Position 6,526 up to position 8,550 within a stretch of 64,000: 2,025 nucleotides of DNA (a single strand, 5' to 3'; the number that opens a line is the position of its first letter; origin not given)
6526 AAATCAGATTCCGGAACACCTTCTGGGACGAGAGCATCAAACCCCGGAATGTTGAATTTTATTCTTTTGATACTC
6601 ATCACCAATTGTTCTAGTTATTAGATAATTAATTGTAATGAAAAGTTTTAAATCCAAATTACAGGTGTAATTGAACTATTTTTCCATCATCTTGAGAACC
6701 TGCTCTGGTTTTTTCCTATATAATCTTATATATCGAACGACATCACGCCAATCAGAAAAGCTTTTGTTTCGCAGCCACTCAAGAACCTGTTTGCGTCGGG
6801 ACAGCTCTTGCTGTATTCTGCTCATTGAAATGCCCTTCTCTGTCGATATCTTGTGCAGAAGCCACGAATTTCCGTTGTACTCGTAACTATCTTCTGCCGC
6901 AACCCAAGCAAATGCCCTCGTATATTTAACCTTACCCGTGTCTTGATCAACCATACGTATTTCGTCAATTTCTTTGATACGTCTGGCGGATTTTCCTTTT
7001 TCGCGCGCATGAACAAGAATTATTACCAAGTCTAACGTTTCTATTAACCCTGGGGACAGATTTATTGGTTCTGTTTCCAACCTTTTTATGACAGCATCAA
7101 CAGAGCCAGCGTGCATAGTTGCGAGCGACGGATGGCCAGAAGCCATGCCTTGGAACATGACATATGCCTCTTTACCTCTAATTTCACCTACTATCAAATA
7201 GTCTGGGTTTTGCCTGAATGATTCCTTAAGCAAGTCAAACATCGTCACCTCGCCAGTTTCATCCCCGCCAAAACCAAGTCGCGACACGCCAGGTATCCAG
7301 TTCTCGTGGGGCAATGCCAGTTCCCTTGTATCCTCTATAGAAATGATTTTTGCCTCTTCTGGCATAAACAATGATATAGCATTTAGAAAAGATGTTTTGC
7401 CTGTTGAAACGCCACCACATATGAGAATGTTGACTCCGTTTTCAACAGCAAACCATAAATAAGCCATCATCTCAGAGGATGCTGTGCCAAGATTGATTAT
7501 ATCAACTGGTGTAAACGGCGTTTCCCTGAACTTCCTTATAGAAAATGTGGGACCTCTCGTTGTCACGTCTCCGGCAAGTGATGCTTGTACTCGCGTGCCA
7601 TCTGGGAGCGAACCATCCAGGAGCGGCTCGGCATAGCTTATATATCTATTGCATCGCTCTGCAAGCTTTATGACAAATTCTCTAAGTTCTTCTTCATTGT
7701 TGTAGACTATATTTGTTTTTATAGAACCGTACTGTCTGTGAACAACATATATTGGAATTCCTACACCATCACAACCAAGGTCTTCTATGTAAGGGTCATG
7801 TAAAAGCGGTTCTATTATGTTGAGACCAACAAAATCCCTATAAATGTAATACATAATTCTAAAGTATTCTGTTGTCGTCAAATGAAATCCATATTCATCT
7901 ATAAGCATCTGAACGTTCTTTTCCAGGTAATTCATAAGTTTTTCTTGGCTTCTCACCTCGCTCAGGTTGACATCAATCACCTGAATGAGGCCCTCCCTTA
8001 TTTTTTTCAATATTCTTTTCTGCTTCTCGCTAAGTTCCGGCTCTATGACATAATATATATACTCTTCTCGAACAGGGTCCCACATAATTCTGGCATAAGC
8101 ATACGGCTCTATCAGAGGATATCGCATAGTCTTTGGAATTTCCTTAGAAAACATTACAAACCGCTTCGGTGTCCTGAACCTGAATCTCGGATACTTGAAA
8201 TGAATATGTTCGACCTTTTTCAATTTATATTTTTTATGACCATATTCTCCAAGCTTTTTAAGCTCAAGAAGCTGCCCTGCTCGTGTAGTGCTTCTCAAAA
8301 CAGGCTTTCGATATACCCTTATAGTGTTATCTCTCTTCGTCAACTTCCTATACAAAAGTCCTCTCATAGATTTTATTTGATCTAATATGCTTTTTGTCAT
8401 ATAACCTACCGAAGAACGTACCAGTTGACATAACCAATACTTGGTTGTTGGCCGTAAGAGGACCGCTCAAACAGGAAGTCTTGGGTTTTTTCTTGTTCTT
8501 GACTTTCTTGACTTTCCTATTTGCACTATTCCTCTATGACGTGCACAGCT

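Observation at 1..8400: Fla/Tad-type filament assembly core co-operonic with two radical SAM enzymes, a Cys-rich signal-peptide protein and a prepilin-peptidase-like protein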

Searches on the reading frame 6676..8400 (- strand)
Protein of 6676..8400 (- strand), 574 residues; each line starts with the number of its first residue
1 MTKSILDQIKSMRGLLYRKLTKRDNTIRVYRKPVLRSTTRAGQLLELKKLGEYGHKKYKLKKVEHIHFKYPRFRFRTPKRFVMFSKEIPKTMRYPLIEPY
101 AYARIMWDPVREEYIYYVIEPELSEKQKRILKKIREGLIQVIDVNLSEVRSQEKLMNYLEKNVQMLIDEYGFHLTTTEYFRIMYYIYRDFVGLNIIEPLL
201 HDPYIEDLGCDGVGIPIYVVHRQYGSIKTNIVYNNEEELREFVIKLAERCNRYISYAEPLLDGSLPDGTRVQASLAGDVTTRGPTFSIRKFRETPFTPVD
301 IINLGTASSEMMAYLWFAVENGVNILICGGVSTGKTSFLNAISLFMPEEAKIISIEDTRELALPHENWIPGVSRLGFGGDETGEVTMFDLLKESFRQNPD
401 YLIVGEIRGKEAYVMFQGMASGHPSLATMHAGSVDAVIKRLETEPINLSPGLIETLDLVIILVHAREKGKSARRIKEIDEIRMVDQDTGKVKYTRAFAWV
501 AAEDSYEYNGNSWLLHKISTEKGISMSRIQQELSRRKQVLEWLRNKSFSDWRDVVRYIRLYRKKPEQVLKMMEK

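Call 4: search_protein_families(library=pfam, proteins=[window:6676-8400:-], max_evalue=0.01)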
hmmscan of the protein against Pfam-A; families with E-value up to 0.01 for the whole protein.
window:6676-8400:- (574 aa): 2 families
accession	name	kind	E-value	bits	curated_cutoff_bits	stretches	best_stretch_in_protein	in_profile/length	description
PF00437.27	T2SSE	-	6.7e-32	111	24.9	1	228-463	35-278/370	Type II/IV secretion system protein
PF23989.1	PilB3_C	-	3.2e-05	24.4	27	1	506-573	5-71/83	PilB3-like, C-terminal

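Call 7: search_protein_families(library=ncbifam, proteins=[window:6676-8400:-], max_evalue=0.1)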
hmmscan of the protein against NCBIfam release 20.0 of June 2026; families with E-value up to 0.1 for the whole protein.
window:6676-8400:- (574 aa): 20 families
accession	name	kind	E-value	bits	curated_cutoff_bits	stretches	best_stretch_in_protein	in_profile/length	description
NF058587.1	archaellum_moto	equivalog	2.2e-120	402.9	550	1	94-564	34-520/527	archaellum flagellar ATPase motor FlaI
NF053672.1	bindosome_BasE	exception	3.8e-59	200.8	1000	1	116-557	64-503/512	bindosome assembly system ATPase subunit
TIGR03819.1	heli_sec_ATPase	hypoth_equivalog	1.9e-44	152.3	373.15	1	162-443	20-299/340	TadA family conjugal transfer-associated ATPase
TIGR02788.1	VirB11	equivalog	9.3e-38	130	249.95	2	309-442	131-263/308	P-type DNA transfer ATPase VirB11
NF010475.0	PRK13900.1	equivalog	5.7e-30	104.5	389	2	308-442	146-280/333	type IV secretion system ATPase VirB11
TIGR02782.1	TrbB_P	equivalog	1.3e-29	103.4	304.55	1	240-486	55-298/303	P-type conjugative transfer ATPase TrbB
NF010469.0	PRK13894.1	subfamily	5e-27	95.1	508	1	247-483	75-309/320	conjugal transfer ATPase TrbB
NF010425.0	PRK13851.1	equivalog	3.2e-21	75.6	461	1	308-434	148-273/344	type IV secretion system protein VirB11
NF010407.0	PRK13833.1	subfamily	6.2e-21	75.1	499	1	250-482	73-301/323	conjugal transfer protein TrbB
NF041000.1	ATPase_ComGA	equivalog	4.8e-15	55.3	300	1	322-444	129-245/267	competence type IV pilus ATPase ComGA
TIGR02525.1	plasmid_TraJ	equivalog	7e-10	38.4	368.3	1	320-443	148-272/372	plasmid transfer ATPase TraJ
TIGR02533.1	type_II_gspE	equivalog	3.5e-09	35.8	630.25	1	324-442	245-357/486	type II secretion system ATPase GspE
TIGR02538.1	type_IV_pilB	equivalog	1.1e-08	34.2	675.65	1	300-443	294-431/564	type IV-A pilus assembly ATPase PilB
TIGR01420.1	pilT_fam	subfamily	1.4e-08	34.3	319.1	1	321-441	122-239/343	PilT/PilU family type 4a pilus ATPase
NF007755.0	PRK10436.1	equivalog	7.3e-08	31.5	617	1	301-444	198-335/465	type II secretion system protein GspE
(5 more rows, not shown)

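Call 41: find_related_loci(query=window:6676-8400:-, collection=metagenome_contigs, flank=10000)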
Query window:6676-8400:- (574 aa) in metagenome_contigs; peptide patterns used: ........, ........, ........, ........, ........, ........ (x = any residue, [..] = any of these).
266 stretches matched a pattern; 228 encode a relative of the query (tblastn E <= 1e-3); the best 80 are kept; 80 distinct loci.
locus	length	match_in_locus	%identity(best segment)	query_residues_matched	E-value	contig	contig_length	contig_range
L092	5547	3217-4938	99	1-574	0e+0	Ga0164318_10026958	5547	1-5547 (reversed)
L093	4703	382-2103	99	1-574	0e+0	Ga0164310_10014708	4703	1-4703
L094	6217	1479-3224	64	5-571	0e+0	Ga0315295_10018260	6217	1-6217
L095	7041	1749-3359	59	12-568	0e+0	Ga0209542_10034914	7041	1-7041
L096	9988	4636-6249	60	12-572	0e+0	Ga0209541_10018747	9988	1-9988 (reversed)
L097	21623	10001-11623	57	12-572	0e+0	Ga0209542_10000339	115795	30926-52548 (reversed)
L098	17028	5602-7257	58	4-572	0e+0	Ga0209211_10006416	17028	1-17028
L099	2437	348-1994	57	3-574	0e+0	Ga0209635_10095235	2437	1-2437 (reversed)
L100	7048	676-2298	59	12-574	0e+0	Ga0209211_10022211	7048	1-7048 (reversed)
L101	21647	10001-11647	59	4-574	0e+0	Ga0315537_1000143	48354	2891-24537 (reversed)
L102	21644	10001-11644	59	36-572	0e+0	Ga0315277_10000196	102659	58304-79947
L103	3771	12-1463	65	90-573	0e+0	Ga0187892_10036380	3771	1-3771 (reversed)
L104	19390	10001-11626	59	8-572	0e+0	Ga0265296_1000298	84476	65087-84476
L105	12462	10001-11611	61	37-572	0e+0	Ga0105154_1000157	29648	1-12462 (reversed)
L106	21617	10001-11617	58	11-572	0e+0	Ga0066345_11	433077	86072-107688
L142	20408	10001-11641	52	1-572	0e+0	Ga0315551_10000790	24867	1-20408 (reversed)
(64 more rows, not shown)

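Call 48: search_protein_families(library=padloc, proteins=[window:6676-8400:-], max_evalue=0.001)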
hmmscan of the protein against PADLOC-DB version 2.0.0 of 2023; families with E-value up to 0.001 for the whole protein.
window:6676-8400:- (574 aa): 0 families

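Call 60: search_protein_families(library=pfam, proteins=[L142:14553-15194:+, L142:13642-14079:-], max_evalue=0.01)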
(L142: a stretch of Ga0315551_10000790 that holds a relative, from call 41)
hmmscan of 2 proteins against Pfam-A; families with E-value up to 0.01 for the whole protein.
L142:14553-15194:+ (213 aa): 0 families

L142:13642-14079:- (145 aa): 2 families
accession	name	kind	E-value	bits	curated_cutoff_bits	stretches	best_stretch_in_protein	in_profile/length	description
PF07790.16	Pilin_N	-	0.00034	21.8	25.2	1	3-39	1-37/78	Archaeal Type IV pilin, N-terminal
PF01917.21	Arch_flagellin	-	0.0011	19.8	29.5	1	8-119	11-120/162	Archaebacterial flagellin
